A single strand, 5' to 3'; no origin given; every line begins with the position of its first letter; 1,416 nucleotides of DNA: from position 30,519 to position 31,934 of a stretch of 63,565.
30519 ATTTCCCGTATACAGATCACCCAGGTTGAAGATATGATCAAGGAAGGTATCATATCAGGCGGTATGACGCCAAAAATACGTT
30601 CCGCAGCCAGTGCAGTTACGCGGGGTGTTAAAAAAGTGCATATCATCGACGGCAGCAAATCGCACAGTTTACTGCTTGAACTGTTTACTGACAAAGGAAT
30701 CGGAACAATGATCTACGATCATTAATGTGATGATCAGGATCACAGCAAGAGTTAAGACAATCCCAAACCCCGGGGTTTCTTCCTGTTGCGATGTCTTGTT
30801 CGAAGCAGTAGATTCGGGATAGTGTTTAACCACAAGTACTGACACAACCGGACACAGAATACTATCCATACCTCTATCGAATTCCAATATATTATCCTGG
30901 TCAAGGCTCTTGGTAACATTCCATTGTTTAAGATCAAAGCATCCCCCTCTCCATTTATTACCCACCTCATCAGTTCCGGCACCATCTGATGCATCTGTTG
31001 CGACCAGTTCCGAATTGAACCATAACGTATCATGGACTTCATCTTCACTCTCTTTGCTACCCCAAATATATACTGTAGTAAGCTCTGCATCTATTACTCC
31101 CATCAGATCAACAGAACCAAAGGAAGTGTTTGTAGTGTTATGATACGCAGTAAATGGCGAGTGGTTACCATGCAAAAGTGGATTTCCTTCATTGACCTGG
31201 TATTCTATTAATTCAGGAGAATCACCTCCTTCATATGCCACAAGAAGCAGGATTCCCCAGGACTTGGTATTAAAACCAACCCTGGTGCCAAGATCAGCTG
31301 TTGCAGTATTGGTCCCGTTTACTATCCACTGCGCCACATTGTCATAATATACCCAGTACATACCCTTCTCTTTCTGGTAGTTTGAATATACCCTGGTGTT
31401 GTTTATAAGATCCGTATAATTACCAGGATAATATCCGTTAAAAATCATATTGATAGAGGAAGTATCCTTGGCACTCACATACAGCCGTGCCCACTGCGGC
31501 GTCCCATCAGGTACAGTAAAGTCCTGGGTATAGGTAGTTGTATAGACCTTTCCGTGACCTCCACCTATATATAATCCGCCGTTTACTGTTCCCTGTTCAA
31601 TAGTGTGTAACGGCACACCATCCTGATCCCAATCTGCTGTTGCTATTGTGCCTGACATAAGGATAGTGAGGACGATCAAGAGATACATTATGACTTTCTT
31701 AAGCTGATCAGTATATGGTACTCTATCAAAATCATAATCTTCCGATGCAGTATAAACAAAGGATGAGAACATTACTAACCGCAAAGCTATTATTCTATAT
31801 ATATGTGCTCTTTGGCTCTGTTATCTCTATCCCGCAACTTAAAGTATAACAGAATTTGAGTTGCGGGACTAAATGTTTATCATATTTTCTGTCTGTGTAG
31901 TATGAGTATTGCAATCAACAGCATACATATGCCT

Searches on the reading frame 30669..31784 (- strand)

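Call 95: search_protein_families(library=ncbifam, proteins=[window:30669-31784:-], max_evalue=0.01)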
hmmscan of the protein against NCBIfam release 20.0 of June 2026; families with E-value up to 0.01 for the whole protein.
window:30669-31784:- (371 aa): 1 family
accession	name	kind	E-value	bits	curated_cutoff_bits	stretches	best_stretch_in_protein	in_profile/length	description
TIGR04126.1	PGF_CTERM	domain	0.0026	17.4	24.5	1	335-355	3-23/28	PGF-CTERM sorting domain-containing protein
